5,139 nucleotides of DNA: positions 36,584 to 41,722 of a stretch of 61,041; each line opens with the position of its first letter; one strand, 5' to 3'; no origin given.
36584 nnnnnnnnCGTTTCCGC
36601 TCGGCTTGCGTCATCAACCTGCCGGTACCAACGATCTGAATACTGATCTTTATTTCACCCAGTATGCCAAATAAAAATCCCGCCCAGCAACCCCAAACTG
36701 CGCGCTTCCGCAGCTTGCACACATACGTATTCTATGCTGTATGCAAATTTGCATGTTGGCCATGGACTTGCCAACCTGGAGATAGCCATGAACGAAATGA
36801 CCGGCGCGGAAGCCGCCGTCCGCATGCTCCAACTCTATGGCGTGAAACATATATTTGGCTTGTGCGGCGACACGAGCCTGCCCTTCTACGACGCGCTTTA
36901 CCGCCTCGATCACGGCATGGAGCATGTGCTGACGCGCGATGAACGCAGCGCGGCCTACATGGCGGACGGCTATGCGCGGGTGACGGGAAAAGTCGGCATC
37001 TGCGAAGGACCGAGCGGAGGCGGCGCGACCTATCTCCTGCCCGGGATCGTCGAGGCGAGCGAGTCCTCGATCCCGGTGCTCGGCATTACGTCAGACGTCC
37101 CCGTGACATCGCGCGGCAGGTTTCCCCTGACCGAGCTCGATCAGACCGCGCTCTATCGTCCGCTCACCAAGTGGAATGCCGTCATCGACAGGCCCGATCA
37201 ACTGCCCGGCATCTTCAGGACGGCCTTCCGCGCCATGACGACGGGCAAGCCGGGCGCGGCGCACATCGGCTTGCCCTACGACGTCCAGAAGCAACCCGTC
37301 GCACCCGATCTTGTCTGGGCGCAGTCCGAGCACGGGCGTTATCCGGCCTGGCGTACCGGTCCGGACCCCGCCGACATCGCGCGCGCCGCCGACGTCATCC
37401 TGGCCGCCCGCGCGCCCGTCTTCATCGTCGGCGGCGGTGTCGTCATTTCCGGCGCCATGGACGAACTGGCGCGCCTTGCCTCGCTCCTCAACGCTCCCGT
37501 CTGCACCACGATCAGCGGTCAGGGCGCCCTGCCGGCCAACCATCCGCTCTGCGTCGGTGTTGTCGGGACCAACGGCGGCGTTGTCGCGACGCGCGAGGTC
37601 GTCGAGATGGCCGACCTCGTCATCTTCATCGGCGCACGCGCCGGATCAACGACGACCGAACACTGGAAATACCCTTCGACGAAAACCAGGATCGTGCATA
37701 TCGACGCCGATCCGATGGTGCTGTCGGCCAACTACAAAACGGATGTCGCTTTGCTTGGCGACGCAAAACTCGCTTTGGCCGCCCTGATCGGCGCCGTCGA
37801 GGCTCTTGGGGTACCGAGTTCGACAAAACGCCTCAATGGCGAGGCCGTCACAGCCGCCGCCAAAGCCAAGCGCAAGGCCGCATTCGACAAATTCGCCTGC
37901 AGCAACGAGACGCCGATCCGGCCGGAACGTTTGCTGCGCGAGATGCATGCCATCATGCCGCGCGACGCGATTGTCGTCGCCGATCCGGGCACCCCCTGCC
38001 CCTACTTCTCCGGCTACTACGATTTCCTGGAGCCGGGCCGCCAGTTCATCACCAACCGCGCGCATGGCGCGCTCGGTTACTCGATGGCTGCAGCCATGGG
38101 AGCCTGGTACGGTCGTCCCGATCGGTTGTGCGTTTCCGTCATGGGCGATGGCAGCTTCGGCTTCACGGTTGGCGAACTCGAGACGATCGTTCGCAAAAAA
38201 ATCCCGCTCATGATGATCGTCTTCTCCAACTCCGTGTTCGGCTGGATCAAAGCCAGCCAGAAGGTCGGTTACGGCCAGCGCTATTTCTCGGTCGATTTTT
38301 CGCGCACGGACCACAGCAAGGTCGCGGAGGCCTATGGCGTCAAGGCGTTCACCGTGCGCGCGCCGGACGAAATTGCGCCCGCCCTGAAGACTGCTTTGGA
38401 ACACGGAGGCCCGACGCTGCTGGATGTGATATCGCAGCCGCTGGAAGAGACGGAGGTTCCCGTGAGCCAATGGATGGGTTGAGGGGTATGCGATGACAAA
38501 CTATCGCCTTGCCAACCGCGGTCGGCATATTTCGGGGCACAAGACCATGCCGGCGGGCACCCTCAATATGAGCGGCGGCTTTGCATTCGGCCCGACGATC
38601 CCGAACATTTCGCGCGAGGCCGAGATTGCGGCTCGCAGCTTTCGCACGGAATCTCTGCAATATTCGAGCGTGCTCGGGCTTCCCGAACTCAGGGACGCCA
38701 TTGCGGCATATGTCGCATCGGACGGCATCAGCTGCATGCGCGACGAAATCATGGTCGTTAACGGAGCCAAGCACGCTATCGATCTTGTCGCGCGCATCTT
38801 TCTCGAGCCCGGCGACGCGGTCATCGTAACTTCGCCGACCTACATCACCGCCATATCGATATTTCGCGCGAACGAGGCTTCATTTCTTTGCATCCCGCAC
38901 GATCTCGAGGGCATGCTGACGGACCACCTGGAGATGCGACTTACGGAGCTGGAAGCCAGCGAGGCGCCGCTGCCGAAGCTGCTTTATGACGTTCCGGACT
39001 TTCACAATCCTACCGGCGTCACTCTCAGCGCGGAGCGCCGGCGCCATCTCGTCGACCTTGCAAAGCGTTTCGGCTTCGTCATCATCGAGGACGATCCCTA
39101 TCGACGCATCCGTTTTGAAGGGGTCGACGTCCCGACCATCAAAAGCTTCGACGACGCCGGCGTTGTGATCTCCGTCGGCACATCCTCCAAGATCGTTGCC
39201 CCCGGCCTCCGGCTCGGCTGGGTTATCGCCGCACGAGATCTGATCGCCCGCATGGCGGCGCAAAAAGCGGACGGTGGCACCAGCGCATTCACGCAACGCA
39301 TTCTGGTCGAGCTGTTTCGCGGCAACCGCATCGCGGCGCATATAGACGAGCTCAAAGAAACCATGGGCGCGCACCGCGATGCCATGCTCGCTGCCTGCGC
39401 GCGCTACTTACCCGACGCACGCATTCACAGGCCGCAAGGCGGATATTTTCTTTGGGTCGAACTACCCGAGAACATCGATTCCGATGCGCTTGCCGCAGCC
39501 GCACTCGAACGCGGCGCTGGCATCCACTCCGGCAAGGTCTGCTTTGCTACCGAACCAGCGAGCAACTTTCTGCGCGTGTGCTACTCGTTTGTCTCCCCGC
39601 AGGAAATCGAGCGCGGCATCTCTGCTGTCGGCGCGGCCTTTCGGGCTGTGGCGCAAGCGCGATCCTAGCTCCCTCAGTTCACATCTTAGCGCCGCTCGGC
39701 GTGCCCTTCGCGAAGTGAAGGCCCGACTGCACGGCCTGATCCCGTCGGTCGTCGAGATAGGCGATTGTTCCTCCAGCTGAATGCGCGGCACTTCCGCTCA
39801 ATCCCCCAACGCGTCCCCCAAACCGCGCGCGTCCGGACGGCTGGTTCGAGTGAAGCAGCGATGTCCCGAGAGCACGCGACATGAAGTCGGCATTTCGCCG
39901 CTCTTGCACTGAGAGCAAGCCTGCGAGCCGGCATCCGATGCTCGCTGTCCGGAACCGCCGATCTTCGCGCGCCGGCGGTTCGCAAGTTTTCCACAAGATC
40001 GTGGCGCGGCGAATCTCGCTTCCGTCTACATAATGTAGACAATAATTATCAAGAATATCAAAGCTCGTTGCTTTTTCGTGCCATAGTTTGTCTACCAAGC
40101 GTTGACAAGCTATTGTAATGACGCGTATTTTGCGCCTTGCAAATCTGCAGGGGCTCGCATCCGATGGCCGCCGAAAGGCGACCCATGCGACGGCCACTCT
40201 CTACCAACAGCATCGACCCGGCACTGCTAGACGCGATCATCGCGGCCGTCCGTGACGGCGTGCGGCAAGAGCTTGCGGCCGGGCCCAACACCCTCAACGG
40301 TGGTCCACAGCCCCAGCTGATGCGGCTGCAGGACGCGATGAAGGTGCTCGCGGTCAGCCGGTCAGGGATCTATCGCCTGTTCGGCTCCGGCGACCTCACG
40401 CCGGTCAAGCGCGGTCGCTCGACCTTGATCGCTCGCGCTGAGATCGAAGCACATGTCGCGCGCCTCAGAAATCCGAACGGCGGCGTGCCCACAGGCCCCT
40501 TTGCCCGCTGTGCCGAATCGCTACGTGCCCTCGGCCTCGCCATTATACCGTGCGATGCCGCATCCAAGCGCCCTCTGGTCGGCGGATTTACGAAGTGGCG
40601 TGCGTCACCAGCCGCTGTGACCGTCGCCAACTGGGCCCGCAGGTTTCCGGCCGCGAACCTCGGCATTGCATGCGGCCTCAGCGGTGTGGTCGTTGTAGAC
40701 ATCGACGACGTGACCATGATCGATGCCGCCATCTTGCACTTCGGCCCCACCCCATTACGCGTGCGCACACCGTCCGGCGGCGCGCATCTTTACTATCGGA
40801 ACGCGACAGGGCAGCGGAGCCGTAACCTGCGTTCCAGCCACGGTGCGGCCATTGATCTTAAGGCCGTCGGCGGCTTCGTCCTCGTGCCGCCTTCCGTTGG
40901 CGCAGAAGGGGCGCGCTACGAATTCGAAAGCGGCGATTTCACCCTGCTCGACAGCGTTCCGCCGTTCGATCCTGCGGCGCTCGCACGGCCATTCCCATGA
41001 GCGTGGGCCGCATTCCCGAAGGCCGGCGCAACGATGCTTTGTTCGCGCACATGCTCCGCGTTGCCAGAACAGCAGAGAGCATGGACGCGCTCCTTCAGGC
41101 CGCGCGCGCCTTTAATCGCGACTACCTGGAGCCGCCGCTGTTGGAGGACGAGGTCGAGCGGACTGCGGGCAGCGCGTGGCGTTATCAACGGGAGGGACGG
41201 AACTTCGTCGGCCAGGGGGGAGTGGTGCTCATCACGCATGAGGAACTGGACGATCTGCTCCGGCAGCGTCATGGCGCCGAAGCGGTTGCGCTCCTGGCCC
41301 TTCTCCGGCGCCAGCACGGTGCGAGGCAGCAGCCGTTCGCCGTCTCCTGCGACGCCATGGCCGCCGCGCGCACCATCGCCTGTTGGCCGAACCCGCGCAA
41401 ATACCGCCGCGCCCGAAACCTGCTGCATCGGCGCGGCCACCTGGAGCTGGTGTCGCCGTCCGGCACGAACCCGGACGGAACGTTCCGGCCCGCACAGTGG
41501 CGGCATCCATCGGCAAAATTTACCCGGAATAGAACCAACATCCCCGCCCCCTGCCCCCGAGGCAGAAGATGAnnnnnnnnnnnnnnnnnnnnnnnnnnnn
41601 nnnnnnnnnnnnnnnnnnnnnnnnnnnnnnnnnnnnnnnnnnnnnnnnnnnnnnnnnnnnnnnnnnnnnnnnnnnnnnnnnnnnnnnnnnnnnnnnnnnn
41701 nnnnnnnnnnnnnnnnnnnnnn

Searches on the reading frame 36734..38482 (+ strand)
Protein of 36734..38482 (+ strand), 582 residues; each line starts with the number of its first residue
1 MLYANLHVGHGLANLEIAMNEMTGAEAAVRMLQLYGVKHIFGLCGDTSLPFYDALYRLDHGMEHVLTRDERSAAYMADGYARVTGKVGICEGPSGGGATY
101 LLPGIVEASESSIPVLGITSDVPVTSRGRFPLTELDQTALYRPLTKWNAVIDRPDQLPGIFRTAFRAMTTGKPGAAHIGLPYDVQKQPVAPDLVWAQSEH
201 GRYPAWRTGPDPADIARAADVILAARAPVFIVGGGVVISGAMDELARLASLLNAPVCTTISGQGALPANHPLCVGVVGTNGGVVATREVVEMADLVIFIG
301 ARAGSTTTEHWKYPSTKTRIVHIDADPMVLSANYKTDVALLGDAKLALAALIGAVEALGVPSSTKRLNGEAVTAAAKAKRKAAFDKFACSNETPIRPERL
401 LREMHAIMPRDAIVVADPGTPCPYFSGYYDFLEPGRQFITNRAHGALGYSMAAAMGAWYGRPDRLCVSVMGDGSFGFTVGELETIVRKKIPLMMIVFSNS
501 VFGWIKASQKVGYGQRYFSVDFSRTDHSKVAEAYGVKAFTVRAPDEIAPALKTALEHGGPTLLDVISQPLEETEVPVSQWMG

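Call 23: search_protein_families(library=pfam, proteins=[window:36734-38482:+], max_evalue=0.001)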
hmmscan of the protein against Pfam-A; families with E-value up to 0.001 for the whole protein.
window:36734-38482:+ (582 aa): 3 families
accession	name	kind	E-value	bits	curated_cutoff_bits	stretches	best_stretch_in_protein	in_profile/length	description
PF02775.26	TPP_enzyme_C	-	6.6e-39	133.6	21.9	1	423-565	7-151/151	Thiamine pyrophosphate enzyme, C-terminal TPP binding domain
PF00205.28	TPP_enzyme_M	-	1.1e-37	129.2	30.4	1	215-351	1-137/137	Thiamine pyrophosphate enzyme, central domain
PF02776.23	TPP_enzyme_N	-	1.1e-35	122.4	26.8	1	22-140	1-119/119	Thiamine pyrophosphate enzyme, N-terminal TPP binding domain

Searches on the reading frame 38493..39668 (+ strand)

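Call 20: search_protein_families(library=pfam, proteins=[window:38493-39668:+], max_evalue=0.01)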
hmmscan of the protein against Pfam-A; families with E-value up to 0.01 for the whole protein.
window:38493-39668:+ (391 aa): 2 families
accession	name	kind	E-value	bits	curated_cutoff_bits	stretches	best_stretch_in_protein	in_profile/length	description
PF00155.27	Aminotran_1_2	-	4.1e-37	128.7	19.7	1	44-378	26-360/361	Aminotransferase class I and II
PF12897.13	Asp_aminotransf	-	4.2e-09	36.1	27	1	106-384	123-410/421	Aspartate amino-transferase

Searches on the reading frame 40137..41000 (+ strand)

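Call 20: search_protein_families(library=pfam, proteins=[window:40137-41000:+], max_evalue=0.01)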
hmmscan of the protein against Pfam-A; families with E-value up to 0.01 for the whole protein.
window:40137-41000:+ (287 aa): 2 families
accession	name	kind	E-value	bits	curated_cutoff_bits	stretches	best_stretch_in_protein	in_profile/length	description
PF09250.16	Prim-Pol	-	7.7e-26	91.9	22.8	1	131-267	6-149/158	Bifunctional DNA primase/polymerase, N-terminal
PF12728.13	HTH_17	-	2.3e-08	34.6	27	1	61-109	1-49/51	Helix-turn-helix domain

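Call 73: search_protein_families(library=padloc, proteins=[window:40137-41000:+], max_evalue=0.01)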
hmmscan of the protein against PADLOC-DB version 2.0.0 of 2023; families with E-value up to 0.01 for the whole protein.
window:40137-41000:+ (287 aa): 0 families

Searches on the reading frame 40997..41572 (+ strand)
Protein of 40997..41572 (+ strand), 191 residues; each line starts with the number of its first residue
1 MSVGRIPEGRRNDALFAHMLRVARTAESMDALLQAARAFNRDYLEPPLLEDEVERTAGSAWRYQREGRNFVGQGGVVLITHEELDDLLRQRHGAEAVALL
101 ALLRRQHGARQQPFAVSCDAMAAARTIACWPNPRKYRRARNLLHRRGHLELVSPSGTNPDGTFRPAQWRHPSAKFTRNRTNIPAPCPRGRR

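Call 20: search_protein_families(library=pfam, proteins=[window:40997-41572:+], max_evalue=0.01)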
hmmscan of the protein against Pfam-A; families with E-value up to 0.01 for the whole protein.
window:40997-41572:+ (191 aa): 1 family
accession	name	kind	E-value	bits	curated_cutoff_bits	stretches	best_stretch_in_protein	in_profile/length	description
PF08708.16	PriCT_1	-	2e-13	50.2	21.1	1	4-64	6-65/67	Primase C terminal 1 (PriCT-1)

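Call 73: search_protein_families(library=padloc, proteins=[window:40997-41572:+], max_evalue=0.01)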
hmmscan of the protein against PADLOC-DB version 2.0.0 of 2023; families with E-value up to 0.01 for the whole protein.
window:40997-41572:+ (191 aa): 0 families
